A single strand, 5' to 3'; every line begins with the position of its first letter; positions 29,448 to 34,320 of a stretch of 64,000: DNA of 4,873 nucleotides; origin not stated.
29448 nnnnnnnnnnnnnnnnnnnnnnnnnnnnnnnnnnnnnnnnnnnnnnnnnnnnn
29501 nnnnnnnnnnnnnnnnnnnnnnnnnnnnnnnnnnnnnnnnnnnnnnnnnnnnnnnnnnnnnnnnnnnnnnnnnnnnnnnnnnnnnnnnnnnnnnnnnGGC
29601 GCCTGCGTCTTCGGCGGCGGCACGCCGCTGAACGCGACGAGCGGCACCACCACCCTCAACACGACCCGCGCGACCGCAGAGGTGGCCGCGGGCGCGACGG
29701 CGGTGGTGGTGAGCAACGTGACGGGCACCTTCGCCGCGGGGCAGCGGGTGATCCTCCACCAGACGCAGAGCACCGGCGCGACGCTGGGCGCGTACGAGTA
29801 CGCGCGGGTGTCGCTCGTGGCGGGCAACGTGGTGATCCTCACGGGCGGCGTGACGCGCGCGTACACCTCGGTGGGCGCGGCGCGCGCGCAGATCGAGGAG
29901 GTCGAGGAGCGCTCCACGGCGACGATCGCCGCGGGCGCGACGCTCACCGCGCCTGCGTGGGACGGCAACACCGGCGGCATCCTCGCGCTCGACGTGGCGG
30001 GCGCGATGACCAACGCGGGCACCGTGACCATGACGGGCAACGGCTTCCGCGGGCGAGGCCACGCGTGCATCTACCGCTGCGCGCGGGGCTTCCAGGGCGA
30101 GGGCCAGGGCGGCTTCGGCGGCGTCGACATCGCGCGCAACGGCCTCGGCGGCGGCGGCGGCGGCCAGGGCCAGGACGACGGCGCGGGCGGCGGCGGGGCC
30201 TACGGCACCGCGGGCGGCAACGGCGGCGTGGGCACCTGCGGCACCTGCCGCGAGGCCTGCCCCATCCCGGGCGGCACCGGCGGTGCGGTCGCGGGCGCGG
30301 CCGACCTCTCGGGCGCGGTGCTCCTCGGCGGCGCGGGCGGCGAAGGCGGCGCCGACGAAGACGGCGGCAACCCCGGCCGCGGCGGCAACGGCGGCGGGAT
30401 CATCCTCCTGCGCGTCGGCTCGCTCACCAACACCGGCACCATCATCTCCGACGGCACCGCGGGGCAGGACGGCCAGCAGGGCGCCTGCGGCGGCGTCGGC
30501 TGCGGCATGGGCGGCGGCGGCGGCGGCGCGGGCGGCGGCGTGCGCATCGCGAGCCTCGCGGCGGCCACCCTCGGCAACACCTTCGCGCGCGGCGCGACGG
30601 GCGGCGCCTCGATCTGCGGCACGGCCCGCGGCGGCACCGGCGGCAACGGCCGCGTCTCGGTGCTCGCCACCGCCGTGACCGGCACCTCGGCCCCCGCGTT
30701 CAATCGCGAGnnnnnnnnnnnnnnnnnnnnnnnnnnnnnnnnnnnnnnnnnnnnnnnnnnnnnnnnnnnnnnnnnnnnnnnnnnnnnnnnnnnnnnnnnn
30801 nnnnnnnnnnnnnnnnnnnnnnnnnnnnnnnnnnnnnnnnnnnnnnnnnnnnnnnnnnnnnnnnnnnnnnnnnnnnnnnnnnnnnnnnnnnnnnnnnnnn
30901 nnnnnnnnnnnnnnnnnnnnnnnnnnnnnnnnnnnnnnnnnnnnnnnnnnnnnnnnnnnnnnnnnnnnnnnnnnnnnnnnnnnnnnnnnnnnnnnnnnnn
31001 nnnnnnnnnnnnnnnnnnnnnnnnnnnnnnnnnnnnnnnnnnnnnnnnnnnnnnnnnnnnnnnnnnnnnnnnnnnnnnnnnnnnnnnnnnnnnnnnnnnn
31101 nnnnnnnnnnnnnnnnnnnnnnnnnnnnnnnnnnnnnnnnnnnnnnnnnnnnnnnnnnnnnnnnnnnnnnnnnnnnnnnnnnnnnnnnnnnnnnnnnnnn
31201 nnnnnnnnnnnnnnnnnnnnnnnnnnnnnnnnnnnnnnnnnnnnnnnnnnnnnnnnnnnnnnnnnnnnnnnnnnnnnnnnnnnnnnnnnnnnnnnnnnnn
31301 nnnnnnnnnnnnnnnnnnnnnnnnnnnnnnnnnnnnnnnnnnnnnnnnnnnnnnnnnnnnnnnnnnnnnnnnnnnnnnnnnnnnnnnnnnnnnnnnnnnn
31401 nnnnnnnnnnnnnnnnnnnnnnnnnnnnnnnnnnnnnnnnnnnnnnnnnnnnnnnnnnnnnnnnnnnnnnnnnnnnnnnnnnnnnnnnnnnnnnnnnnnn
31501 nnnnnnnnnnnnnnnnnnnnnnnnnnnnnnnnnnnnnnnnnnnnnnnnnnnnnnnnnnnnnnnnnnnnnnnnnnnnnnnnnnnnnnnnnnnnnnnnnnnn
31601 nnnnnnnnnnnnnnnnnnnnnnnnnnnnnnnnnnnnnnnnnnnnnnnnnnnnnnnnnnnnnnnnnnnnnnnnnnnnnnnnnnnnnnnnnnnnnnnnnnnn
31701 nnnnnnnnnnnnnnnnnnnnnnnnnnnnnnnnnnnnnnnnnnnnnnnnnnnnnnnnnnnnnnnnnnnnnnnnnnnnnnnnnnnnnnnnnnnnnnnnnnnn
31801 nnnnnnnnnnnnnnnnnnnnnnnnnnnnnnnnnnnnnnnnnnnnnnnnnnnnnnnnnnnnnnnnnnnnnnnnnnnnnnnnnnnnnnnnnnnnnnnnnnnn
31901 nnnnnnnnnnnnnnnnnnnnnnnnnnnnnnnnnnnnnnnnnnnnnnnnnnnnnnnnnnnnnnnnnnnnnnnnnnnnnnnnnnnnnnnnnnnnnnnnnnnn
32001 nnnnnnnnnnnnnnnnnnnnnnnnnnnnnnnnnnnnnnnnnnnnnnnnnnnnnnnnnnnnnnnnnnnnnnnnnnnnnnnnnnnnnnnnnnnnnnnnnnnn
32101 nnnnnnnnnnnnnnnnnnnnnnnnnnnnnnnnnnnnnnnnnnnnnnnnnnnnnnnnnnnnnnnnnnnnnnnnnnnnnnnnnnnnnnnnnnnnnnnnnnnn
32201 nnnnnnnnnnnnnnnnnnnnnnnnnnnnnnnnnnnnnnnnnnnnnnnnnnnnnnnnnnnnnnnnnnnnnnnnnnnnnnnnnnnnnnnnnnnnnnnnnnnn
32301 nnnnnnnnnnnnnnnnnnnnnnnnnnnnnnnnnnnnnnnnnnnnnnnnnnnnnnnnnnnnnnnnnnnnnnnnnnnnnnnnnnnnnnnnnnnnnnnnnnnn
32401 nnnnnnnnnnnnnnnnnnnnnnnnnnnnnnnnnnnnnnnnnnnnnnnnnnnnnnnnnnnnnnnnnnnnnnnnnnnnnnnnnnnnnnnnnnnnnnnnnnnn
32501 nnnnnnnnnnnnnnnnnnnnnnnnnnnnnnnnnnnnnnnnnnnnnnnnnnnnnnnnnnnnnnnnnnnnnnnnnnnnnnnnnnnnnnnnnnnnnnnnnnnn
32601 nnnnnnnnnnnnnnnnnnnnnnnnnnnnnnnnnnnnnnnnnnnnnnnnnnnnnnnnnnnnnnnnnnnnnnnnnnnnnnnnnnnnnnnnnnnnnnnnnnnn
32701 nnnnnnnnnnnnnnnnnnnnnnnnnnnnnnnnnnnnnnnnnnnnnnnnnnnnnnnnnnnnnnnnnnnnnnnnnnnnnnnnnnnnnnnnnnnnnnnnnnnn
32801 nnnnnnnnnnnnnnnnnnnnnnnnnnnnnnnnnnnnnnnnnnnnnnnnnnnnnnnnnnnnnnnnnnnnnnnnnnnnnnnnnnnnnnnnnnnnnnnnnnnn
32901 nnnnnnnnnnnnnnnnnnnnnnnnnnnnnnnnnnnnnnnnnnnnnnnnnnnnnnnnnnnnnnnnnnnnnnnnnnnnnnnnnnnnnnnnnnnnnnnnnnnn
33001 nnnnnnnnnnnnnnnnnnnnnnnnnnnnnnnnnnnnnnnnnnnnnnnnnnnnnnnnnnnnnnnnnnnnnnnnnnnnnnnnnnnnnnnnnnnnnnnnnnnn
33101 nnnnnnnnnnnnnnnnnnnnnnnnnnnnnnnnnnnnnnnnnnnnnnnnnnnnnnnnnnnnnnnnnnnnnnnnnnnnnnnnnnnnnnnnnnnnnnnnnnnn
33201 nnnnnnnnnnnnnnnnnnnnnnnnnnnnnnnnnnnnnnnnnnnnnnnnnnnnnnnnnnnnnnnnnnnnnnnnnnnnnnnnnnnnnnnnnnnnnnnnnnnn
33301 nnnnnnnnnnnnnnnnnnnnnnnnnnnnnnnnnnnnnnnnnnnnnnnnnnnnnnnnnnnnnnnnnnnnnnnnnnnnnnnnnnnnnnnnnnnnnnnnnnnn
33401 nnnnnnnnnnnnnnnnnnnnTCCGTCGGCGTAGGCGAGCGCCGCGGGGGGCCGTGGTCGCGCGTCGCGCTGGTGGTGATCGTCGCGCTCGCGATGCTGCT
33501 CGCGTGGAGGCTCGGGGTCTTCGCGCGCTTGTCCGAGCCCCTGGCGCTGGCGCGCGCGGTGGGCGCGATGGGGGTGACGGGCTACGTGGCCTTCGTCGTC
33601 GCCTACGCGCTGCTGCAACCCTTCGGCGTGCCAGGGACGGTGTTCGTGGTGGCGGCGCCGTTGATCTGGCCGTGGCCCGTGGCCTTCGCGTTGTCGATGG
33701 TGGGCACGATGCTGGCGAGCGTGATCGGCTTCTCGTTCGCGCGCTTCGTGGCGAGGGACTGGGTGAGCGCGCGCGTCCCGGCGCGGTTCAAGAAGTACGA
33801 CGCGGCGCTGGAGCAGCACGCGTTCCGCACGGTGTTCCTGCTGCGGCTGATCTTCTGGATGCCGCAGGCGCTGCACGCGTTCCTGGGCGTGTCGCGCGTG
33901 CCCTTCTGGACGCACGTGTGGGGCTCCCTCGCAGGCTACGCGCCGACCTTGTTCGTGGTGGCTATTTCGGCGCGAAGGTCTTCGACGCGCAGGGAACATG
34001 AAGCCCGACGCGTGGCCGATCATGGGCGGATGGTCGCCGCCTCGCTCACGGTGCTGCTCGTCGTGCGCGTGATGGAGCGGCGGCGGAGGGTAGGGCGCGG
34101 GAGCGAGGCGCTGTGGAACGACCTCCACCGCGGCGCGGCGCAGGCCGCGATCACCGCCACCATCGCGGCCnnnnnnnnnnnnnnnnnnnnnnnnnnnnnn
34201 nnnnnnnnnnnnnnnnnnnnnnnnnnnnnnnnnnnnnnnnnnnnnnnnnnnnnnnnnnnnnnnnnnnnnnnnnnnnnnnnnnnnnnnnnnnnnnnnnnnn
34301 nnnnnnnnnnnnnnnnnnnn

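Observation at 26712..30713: Giant secreted lipoprotein built from about 20 tandem 43-aa eight-cysteine modules plus a Gly-rich C-terminal domain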

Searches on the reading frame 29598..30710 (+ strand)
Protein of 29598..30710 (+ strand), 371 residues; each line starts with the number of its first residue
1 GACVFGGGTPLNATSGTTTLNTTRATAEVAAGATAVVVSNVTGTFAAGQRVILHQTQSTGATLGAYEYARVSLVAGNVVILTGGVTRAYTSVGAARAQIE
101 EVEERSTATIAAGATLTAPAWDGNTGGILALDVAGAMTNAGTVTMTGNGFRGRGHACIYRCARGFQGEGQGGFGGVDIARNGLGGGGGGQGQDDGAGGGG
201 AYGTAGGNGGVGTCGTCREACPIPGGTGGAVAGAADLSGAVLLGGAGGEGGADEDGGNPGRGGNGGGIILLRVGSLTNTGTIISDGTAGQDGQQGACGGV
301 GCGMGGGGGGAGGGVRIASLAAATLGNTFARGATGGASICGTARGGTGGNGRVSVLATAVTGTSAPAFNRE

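Call 11: find_related_loci(query=window:29610-30710:+, collection=genome_contigs, flank=10000)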
Query window:29610-30710:+ (367 aa) in genome_contigs; peptide patterns used: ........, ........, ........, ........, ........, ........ (x = any residue, [..] = any of these).
599 stretches matched a pattern (row limit reached: there are more); 1 encode a relative of the query (tblastn E <= 1e-3); 1 distinct loci.
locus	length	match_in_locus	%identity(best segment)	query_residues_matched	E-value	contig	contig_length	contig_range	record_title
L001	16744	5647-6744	54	1-365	2e-57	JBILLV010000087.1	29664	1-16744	MAG: Polyangiales bacterium isolate ME2017-08-08_3300044911_group7_bin125 Rohwer_bin1484_scaffold_1349_c1, whole genome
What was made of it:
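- Tried and rejected: The genome_contigs scan returned only a 54% relative, L001 (call 11).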

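Call 33: predict_structure(alignment_id=A1)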
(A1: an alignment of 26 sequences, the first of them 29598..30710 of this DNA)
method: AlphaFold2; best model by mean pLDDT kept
length: 371 residues; sequences in the alignment: 26
mean_pLDDT: 93.0   pTM: 0.93
mean pLDDT of the five models: 93.0, 92.9, 92.9, 86.8, 71.3
residues with pLDDT >= 90: 288; 70-90: 77; 50-70: 5; < 50: 1
segments of 3 or more residues with pLDDT < 50: none
pLDDT, mean of each block of 10 residues (from residue 1): 80 97 98 98 97 94 94 97 97 95 98 98 97 98 98 83 93 93 94 86 91 80 92 88 96 82 98 98 98 79 88 97 96 91 91 96 95 90
secondary structure, 60 per line:
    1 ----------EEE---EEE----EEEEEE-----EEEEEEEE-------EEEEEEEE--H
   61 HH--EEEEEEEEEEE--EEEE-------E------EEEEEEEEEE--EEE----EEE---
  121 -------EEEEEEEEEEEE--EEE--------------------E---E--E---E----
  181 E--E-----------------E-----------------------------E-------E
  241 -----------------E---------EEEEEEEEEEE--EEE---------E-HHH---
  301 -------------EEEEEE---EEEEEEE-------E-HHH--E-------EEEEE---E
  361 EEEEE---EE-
elements in order: E11-13 E17-19 E24-29 E35-42 E50-57 E65-75 E78-81 E96-105 E108-110 E115-117 E128-139 E142-144 E268-278 E281-283 E314-319 E323-329 E352-356 E360-365
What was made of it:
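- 29604..30713 (+): C-terminal Gly-rich domain (about 367 aa; motifs HQTQ, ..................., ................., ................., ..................) and the stop codon at 30711-30713. AF2 pLDDT 93, pTM 0.93 (call 33).
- AF2 pLDDT 93 (call 33).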

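Call 35: search_protein_families(library=pfam, proteins=[window:29598-30710:+], max_evalue=10)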
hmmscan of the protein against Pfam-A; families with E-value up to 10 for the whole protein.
window:29598-30710:+ (371 aa): 1 family
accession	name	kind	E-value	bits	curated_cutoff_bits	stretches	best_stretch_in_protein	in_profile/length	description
PF12798.12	Fer4_3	-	3.2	9.3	27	1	213-222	3-12/15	4Fe-4S binding domain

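Call 36: search_solved_structures(query=A1, max_evalue=1)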
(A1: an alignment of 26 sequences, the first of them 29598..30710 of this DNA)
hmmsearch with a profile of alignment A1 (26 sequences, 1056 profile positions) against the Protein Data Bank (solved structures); distinct sequences matched with E-value up to 1: 2.
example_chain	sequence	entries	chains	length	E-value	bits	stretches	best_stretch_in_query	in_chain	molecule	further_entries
5aam_A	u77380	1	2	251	0.088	14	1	824-884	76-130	SCFV513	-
5aaw_A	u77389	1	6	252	0.088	14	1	824-884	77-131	SCFV513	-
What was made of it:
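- On Two-partner-secretion (TPS) or autotransporter beta-helix adhesins: No Pfam match for the C-terminal domain (call 35) and no PDB sequence match (call 36).
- Closest known: Right-handed beta-helix adhesins and tailspikes. Different: No sequence relationship (calls 35, 36).
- There is no sequence match to any glycoside hydrolase or lyase family in Pfam (call 35) or in the PDB (call 36).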

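Call 40: fold_search(model_id=the predicted structure, library=pdb)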
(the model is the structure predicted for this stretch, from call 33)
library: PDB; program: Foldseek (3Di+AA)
matches with E <= 10: 603; with E <= 0.001: 4
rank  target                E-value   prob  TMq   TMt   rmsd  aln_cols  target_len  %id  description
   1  4ru4_A                6.4e-05  1.00  0.20  0.14   9.7       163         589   18  Crystal structure of the tailspike protein gp49 from Pseudomonas phage LKA1 (released 2015-11-18)
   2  4ru4_B                7.6e-05  0.99  0.22  0.15  15.9       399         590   12  Crystal structure of the tailspike protein gp49 from Pseudomonas phage LKA1 (released 2015-11-18)
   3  7w1c_C                3.2e-04  0.90  0.22  0.15  18.5       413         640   10  Crystal structure of Klebsiella pneumoniae K1 capsule-specific polysaccharide lyase in a P1 crystal form (released 2022-05-18)
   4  8bke_AAA              9.3e-04  0.44  0.17  0.15  19.2       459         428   10  Crystal structure of the Klebsiella phage KP34p57 capsular depolymerase (released 2023-08-30)
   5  4y9v_A                1.5e-03  0.47  0.20  0.14  19.4       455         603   10  Gp54 tailspike of Acinetobacter baumannii bacteriophage AP22 in complex with A. baumannii capsular saccharide (released 2017-02-01)
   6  7w1c_B                2.4e-03  0.66  0.21  0.14  17.4       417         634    9  Crystal structure of Klebsiella pneumoniae K1 capsule-specific polysaccharide lyase in a P1 crystal form (released 2022-05-18)
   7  9n71_A                4.8e-03  1.00  0.16  0.22   3.6        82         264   23  Tail tube structure of Acinetobacter baumannii phage Mystique (released 2025-03-19)
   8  7w1c_D                5.1e-03  0.44  0.20  0.14  17.7       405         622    9  Crystal structure of Klebsiella pneumoniae K1 capsule-specific polysaccharide lyase in a P1 crystal form (released 2022-05-18)
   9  7w1c_A                6.8e-03  0.51  0.20  0.14  15.9       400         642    9  Crystal structure of Klebsiella pneumoniae K1 capsule-specific polysaccharide lyase in a P1 crystal form (released 2022-05-18)
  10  4ru5_C                8.1e-03  0.28  0.18  0.12  18.9       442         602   12  Crystal Structure of the Pseudomonas phage phi297 tailspike gp61 (released 2015-11-18)
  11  9k4a_A                1.1e-02  0.41  0.19  0.12  17.8       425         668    9  Cryo-EM structure of depolymerase S2-4 from Klebsiella phage K64-1 (released 2026-03-25)
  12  7vul_B                1.3e-02  0.20  0.18  0.11  20.2       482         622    7  Structure of Klebsiella Phage P560 depolymerase (released 2022-11-16)
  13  4ru5_A                1.5e-02  0.21  0.19  0.13  19.6       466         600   12  Crystal Structure of the Pseudomonas phage phi297 tailspike gp61 (released 2015-11-18)
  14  7vul_A                2.4e-02  0.54  0.20  0.14  12.2       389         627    6  Structure of Klebsiella Phage P560 depolymerase (released 2022-11-16)
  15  7w1d_D                3.3e-02  0.30  0.21  0.14  15.1       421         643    9  Crystal structure of Klebsiella pneumoniae K1 capsule-specific polysaccharide lyase in a C2 crystal form (released 2022-05-18)
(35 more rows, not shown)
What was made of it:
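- Foldseek TM-scores are about 0.2 (call 40).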

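Call 41: find_homologous_proteins(query=window:29598-30710:+, max_evalue=0.001)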
Query window:29598-30710:+ (371 aa): 173 proteins with E <= 0.001 among 8000 candidates; the best 120 are listed.
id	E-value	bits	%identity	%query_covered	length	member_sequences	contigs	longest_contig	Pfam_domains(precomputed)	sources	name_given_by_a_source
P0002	2.7e-162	558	77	100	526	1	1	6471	-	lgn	-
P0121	2.6e-109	384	60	96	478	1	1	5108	PF04885.20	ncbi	-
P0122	3.2e-109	384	57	99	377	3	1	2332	-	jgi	jgi:hypothetical protein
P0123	9.5e-108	379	59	99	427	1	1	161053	-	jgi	-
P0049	3.5e-106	374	61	88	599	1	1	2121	PF04885.20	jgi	jgi:hypothetical protein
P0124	6.7e-106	373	57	99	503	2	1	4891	-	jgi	-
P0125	3.7e-105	370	58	99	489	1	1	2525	-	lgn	-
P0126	8.0e-104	366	59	91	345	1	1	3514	-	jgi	jgi:hypothetical protein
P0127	2.1e-103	365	62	88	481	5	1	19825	-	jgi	jgi:hypothetical protein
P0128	6.4e-103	363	60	91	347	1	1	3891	-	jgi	jgi:hypothetical protein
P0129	1.2e-98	349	53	99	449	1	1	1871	-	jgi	jgi:hypothetical protein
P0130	2.4e-98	348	57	62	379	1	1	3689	-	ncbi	-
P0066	4.5e-98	347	56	95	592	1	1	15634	PF04885.20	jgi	jgi:hypothetical protein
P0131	8.3e-98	346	63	79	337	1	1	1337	-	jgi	jgi:hypothetical protein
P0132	4.1e-97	344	54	100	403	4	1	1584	-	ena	-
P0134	1.1e-94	336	54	95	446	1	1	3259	PF13948.12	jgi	jgi:cysteine-rich repeat protein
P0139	2.5e-87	312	50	96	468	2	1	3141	PF13948.12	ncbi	ncbi:MAG: DUF4215 domain-containing protein, partial [Persicimonas sp.]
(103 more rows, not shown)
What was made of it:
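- On Myxococcus cysteine-rich repeat (PF13948 / DUF4215): It does occur in some proteins sharing the C-terminal domain, such as P0134 and P0139 (call 41).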

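Call 65: search_protein_representatives(protein=window:29598-30710:+)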
Query: 371 residues. Proteins with E-value up to 0.001 (for the whole library): 2772; up to 1e-10: 1133; up to 1e-30: 139. The best 150 are listed.
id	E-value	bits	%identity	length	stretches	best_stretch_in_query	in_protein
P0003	1.6e-122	425.9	62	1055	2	1-371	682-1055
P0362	2.4e-109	382.5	58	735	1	1-370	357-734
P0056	2.4e-94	333.2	55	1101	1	1-370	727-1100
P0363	1.1e-91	324.4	55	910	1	2-370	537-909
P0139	7.9e-88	311.7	53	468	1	13-369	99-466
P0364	5.0e-80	286.0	40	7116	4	33-367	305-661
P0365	1.3e-77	278.1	43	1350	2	30-368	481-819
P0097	5.2e-76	272.8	52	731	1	1-368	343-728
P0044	1.8e-74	267.8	53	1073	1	7-370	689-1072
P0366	1.4e-73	264.8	53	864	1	13-368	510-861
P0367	2.5e-73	264.0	49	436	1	1-369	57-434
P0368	2.5e-69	250.8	53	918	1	1-368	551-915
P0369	4.1e-69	250.1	41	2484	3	29-367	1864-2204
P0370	6.2e-68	246.2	48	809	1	6-368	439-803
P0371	1.6e-67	244.9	48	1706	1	9-368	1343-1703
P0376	2.2e-64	234.5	38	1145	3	29-366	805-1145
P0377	3.5e-62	227.3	38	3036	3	5-369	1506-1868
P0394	2.6e-55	204.7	40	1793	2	8-366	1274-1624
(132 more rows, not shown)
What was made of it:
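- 29604..30713 (+): 1,133 cluster representatives at E<=1e-10 (call 65).
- The domain is found in 1,133 cluster representatives (E<=1e-10), many in proteins of 2,000-7,700 aa (call 65).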

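Call 66: search_protein_families(library=pfam, proteins=[P0365, P0369, P0377, P0376, P0394], max_evalue=0.0001)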
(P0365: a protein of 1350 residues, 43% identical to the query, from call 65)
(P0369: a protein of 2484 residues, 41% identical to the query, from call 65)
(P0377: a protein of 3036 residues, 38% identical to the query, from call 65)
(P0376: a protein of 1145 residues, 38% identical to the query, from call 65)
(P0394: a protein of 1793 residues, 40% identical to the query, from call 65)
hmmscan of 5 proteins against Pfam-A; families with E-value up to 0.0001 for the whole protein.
P0365 (1350 aa): 1 family
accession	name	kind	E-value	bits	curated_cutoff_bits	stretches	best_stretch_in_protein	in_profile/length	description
PF01650.23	Peptidase_C13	-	1.1e-07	32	22.8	1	1067-1153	109-190/258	Peptidase C13 family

P0369 (2484 aa): 3 families
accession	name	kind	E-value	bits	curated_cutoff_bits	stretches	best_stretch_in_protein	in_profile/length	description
PF13385.13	Laminin_G_3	-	1.1e-18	68.2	27.6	1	2339-2470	2-128/151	Concanavalin A-like lectin/glucanases superfamily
PF01833.30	TIG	-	5.6e-10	39.5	20.9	1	51-109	16-73/84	IPT/TIG domain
PF02369.22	Big_1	-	6.3e-06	26.7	34.9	0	596-667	16-87/93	Bacterial Ig-like domain (group 1)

P0377 (3036 aa): 6 families
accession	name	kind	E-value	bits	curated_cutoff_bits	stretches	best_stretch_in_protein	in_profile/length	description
PF24681.1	Kelch_KLHDC2_KLHL20_DRC7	-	1.4e-28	100.2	50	1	961-1106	46-198/221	KLHDC2/KLHL20/DRC7 Kelch-repeats domain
PF13385.13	Laminin_G_3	-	1.3e-23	84.2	27.6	1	214-356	2-146/151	Concanavalin A-like lectin/glucanases superfamily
PF13415.12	Kelch_3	-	1.3e-19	70.3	22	2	978-1022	2-48/48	Galactose oxidase, central domain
PF07691.17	PA14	-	4.1e-16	59.5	24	1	805-923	7-136/147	PA14 domain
PF13418.12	Kelch_4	-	6.1e-15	55.3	21.6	0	1062-1095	1-35/49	Galactose oxidase, central domain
PF24981.1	Beta-prop_ATRN-LZTR1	-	7e-14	52.2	50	1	952-1084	25-169/289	Attractin/LZTR1 beta-propeller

P0376 (1145 aa): 0 families

P0394 (1793 aa): 3 families
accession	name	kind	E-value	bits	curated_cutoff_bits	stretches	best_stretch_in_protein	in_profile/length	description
PF01551.29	Peptidase_M23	-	2.3e-15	57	28.7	1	91-182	4-91/96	Peptidase family M23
PF18998.6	Flg_new_2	-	3.9e-09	36.8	23.6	1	661-722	10-69/73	Divergent InlB B-repeat domain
PF00030.24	Crystall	-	2.8e-05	24.6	25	0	563-623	2-60/82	Beta/Gamma crystallin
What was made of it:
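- The five I scanned, 1,145-3,036 aa, include proteins with Laminin_G_3, PA14, Kelch and TIG domains (call 66).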

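Call 67: search_protein_families(library=ncbifam, proteins=[P0365, P0369, P0377, P0376, P0394], max_evalue=0.0001)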
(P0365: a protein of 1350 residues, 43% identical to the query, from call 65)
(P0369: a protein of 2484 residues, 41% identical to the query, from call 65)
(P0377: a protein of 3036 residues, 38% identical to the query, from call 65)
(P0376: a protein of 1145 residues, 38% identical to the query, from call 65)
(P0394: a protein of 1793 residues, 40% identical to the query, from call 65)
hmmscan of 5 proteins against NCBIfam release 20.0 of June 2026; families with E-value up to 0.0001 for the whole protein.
P0365 (1350 aa): 1 family
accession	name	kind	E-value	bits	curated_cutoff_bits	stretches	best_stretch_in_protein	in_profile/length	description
NF047640.1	gliding_AgmC_N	equivalog_domain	7.5e-49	166.8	275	2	114-419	80-402/412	adventurous gliding motility protein AgmC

P0369 (2484 aa): 2 families
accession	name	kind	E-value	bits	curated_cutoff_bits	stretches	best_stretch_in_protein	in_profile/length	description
NF047640.1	gliding_AgmC_N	equivalog_domain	1.1e-103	347.4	275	3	1096-1460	26-402/412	adventurous gliding motility protein AgmC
NF058597.1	CoaZ_rpt_PGGG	domain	2e-21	75.8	30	3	40-116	8-84/88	choice-of-anchor Z repeating domain-containing protein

P0377 (3036 aa): 1 family
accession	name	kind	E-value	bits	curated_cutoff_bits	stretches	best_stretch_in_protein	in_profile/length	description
NF047640.1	gliding_AgmC_N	equivalog_domain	3.4e-100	335.9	275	3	1506-1858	27-399/412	adventurous gliding motility protein AgmC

P0376 (1145 aa): 1 family
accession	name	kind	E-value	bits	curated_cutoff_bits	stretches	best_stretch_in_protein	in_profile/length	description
NF047640.1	gliding_AgmC_N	equivalog_domain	2.6e-95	319.8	275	3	59-416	26-398/412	adventurous gliding motility protein AgmC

P0394 (1793 aa): 3 families
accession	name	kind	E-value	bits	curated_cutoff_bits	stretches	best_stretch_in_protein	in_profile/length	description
NF047640.1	gliding_AgmC_N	equivalog_domain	3.4e-51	174.5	275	2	1308-1615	84-397/412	adventurous gliding motility protein AgmC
NF053738.1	S2SprSpoIIQBc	equivalog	2.2e-07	30.7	250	1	97-183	131-215/232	stage II sporulation protein SpoIIQ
NF040883.1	amid_act_ActS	equivalog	1e-05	24.9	375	1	90-179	136-221/242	amidase activator ActS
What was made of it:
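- Closest known: AgmC N-terminal domain. Same: Giant proteins found with the window's domain score above the model's cutoff (call 67).
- Three of those five proteins pass the AgmC_N cutoff (call 67).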

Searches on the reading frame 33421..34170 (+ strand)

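Call 49: search_protein_families(library=pfam, proteins=[window:33421-34170:+], max_evalue=0.001)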
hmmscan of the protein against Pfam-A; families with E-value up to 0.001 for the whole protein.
window:33421-34170:+ (250 aa): 1 family
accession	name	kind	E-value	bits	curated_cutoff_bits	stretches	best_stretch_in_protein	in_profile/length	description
PF09335.16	VTT_dom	-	1.9e-15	57.8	33.9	1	70-182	1-119/123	VTT domain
